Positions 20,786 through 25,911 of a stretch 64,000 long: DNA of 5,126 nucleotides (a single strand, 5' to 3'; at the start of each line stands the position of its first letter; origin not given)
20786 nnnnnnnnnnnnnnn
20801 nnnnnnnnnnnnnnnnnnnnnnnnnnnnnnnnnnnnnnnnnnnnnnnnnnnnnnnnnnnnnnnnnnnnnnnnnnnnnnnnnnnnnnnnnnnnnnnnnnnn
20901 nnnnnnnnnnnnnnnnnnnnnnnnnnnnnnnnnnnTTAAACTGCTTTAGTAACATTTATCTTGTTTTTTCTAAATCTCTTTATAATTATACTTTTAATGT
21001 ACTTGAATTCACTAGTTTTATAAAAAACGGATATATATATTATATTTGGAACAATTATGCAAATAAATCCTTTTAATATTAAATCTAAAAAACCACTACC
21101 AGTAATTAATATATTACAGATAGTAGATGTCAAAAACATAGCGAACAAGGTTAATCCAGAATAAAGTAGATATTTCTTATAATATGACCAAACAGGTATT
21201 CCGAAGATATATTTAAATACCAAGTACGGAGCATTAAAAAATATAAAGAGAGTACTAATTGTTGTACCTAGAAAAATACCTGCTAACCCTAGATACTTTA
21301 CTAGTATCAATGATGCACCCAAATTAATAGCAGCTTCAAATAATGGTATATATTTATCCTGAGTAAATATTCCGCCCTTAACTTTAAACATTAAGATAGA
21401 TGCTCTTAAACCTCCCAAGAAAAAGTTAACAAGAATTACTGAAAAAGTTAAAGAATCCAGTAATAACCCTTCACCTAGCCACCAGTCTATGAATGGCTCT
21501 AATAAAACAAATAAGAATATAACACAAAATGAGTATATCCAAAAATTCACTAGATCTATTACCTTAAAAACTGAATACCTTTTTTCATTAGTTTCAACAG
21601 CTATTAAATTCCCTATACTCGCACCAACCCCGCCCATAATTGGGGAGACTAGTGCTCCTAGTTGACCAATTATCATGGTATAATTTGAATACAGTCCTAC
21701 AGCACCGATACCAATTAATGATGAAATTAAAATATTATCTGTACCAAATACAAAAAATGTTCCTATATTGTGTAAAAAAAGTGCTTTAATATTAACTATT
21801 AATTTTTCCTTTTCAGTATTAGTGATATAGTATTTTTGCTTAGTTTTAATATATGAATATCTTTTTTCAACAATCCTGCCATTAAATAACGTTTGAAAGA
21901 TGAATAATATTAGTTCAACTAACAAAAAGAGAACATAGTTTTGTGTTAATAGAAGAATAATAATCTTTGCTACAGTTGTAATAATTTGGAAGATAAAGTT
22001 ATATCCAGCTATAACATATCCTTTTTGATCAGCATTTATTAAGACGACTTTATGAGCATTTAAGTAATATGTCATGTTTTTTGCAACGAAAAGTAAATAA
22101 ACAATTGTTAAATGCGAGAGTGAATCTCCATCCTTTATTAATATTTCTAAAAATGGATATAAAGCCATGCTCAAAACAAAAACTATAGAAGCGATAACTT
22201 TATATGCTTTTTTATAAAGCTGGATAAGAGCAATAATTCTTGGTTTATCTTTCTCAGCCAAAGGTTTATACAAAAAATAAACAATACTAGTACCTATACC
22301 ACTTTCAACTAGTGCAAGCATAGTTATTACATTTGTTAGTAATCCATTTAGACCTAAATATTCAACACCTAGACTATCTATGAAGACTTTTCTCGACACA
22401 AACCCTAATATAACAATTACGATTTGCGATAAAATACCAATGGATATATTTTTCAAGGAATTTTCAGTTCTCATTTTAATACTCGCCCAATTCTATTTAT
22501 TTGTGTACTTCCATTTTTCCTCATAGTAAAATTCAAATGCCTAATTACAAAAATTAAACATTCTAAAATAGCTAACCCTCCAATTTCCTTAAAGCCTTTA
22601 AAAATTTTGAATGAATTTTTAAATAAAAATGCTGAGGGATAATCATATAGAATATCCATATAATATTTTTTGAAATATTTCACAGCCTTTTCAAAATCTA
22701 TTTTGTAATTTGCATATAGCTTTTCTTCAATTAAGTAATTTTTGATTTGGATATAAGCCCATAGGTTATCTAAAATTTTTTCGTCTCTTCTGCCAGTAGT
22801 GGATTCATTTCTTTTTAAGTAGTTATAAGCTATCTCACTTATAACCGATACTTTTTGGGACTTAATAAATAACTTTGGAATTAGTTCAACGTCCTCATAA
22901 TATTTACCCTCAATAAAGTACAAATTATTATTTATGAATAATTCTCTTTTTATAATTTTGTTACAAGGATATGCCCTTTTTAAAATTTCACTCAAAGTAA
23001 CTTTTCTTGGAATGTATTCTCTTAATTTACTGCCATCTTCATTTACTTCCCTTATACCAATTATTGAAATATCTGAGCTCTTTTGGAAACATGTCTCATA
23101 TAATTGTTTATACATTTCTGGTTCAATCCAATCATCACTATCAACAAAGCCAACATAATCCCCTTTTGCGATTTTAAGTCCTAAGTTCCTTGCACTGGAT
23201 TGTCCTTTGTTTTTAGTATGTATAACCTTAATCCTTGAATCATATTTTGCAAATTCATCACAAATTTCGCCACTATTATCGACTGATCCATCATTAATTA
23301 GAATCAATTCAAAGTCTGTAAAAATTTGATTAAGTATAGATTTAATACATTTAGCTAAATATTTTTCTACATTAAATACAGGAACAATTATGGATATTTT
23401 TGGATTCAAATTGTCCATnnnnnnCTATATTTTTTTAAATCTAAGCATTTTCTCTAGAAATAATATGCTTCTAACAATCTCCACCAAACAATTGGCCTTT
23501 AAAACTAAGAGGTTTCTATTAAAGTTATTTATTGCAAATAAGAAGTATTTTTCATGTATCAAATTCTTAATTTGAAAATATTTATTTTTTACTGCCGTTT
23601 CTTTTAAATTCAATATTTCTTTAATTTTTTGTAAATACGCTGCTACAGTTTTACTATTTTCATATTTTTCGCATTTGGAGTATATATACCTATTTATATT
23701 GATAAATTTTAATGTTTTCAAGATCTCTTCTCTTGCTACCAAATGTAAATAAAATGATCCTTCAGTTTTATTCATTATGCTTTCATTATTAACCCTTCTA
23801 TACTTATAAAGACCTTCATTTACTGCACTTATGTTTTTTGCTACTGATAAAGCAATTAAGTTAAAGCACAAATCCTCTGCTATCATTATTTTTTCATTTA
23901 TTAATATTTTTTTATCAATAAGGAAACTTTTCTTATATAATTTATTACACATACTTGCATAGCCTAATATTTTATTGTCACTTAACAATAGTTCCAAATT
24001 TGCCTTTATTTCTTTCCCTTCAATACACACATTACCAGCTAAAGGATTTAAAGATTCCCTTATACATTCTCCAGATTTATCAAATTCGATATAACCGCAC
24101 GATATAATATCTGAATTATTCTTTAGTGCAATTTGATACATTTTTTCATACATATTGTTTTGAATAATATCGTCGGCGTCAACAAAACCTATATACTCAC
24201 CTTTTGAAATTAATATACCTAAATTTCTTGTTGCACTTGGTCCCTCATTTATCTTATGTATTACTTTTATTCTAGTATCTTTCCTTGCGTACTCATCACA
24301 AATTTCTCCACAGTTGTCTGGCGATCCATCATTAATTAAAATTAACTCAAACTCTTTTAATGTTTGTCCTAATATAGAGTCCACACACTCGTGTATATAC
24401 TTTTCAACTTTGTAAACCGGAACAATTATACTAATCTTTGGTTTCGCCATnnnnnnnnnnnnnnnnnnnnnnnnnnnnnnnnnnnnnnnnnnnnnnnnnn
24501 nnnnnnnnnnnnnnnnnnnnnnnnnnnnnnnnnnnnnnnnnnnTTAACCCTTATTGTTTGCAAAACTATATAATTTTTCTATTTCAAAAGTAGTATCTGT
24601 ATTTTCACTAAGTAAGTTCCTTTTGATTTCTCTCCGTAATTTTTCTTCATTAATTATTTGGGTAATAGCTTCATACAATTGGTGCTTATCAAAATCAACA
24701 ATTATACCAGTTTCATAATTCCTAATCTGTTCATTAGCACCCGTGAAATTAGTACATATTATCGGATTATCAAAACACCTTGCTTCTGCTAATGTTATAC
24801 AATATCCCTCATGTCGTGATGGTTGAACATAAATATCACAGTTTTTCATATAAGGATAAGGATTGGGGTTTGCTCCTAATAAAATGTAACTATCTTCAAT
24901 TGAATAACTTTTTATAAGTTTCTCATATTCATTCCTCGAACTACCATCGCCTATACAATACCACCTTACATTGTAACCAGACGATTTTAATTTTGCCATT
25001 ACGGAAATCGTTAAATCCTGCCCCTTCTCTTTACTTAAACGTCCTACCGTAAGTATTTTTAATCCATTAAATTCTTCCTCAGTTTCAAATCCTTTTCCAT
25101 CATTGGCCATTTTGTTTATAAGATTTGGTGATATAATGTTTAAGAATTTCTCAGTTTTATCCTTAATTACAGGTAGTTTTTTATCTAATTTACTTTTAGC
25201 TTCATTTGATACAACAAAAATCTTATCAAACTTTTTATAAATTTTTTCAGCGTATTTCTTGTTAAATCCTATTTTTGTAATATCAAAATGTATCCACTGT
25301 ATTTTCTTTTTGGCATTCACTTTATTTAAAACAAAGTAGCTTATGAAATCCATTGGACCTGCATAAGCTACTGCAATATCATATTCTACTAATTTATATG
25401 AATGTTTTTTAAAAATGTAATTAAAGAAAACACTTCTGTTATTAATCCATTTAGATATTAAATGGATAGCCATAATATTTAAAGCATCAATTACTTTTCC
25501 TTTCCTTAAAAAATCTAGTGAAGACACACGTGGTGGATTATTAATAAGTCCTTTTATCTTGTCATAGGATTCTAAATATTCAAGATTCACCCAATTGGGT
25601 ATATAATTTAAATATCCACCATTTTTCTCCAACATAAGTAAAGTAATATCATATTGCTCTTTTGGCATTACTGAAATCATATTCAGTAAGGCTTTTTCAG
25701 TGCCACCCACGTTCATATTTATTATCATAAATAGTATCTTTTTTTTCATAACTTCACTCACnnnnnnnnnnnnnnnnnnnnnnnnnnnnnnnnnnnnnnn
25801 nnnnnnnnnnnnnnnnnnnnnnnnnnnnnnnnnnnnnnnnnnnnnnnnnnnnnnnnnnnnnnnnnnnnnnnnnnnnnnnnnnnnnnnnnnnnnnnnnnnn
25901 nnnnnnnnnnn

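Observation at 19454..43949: Two EAR-like antiterminator RNAs about 24 kb apart, each in a duplicated promoter-SinR-EAR cassette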

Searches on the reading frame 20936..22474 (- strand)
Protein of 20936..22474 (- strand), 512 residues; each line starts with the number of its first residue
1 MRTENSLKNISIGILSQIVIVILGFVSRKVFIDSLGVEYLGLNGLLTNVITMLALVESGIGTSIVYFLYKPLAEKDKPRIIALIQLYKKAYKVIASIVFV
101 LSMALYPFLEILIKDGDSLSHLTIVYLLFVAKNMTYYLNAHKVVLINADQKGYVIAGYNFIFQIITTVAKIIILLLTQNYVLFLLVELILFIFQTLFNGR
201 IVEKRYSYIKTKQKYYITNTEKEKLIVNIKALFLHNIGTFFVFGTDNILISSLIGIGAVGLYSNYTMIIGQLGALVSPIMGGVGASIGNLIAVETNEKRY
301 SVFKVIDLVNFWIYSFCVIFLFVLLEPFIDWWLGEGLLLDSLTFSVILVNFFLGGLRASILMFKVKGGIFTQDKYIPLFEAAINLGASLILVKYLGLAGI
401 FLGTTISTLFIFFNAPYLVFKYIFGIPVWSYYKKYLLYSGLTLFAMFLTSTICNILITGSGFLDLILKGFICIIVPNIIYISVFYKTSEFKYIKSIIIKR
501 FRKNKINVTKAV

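Call 7: search_protein_families(library=pfam, proteins=[window:20936-22474:-])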
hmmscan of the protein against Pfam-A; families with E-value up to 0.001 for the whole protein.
window:20936-22474:- (512 aa): 1 family
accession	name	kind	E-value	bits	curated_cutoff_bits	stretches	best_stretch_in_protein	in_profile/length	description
PF01943.22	Polysacc_synt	-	7.3e-07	29.3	28.2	1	7-281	2-263/274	Polysaccharide biosynthesis protein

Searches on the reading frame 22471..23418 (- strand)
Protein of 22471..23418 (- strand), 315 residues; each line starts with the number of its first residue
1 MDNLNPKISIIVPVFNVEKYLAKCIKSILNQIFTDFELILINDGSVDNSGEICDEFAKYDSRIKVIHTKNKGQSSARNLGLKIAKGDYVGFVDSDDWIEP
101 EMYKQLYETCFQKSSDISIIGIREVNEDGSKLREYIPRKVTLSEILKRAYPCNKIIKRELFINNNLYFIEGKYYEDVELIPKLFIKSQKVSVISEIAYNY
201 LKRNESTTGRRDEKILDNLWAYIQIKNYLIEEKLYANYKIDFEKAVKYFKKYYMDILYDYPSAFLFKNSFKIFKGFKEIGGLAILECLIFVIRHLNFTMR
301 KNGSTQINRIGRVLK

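Call 7: search_protein_families(library=pfam, proteins=[window:22471-23418:-])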
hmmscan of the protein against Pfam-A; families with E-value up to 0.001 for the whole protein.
window:22471-23418:- (315 aa): 3 families
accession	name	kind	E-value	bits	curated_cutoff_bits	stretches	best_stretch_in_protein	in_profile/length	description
PF00535.33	Glycos_transf_2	-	2.1e-38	132.3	23.3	1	9-137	1-130/168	Glycosyl transferase family 2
PF13641.12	Glyco_tranf_2_3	-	1.9e-13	51.4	27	1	6-124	1-123/230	Glycosyltransferase like family 2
PF10111.15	Glyco_tranf_2_2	-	5.7e-11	42.8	27.3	1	9-108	1-104/276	Glycosyltransferase like family 2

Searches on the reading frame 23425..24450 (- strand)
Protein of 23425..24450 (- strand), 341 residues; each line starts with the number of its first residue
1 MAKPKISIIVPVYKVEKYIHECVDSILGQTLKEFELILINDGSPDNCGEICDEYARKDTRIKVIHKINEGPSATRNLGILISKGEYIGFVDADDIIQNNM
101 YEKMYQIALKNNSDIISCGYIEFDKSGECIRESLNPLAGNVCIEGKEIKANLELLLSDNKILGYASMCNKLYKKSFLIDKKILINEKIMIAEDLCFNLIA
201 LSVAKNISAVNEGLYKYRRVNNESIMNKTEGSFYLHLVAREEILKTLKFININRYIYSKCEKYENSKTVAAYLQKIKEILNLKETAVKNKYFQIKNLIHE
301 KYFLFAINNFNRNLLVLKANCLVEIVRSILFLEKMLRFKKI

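Call 7: search_protein_families(library=pfam, proteins=[window:23425-24450:-])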
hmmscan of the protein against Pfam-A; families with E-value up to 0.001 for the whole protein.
window:23425-24450:- (341 aa): 3 families
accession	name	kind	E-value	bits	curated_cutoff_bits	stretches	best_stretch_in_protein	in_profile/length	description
PF00535.33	Glycos_transf_2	-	9.8e-36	123.6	23.3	1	7-177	1-164/168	Glycosyl transferase family 2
PF10111.15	Glyco_tranf_2_2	-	3.9e-13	50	27.3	1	7-115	1-114/276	Glycosyltransferase like family 2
PF13641.12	Glyco_tranf_2_3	-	1.1e-10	42.4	27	1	4-112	1-115/230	Glycosyltransferase like family 2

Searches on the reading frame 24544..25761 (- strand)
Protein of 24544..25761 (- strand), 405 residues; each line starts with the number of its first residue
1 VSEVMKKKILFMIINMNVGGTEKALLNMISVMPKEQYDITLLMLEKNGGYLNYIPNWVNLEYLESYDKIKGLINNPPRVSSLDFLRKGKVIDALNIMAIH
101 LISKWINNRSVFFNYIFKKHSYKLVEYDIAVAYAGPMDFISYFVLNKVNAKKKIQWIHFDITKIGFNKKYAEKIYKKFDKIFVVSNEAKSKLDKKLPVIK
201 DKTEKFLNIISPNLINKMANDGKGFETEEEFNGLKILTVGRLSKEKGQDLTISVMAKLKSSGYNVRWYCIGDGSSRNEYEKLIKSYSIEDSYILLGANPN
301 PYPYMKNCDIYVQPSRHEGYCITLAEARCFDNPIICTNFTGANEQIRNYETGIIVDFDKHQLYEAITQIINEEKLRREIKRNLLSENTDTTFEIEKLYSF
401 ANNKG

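Call 7: search_protein_families(library=pfam, proteins=[window:24544-25761:-])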
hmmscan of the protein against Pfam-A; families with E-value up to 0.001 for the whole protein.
window:24544-25761:- (405 aa): 3 families
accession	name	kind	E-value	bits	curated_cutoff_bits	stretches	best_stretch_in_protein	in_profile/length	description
PF00534.26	Glycos_transf_1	-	1.5e-33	116.2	26.4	1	234-382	16-168/172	Glycosyl transferases group 1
PF13692.12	Glyco_trans_1_4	-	4.7e-24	85.7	27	1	235-371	3-141/142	Glycosyl transferases group 1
PF20706.3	GT4-conflict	-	7e-05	22.4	26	1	228-349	192-323/385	Family 4 Glycosyltransferase in conflict systems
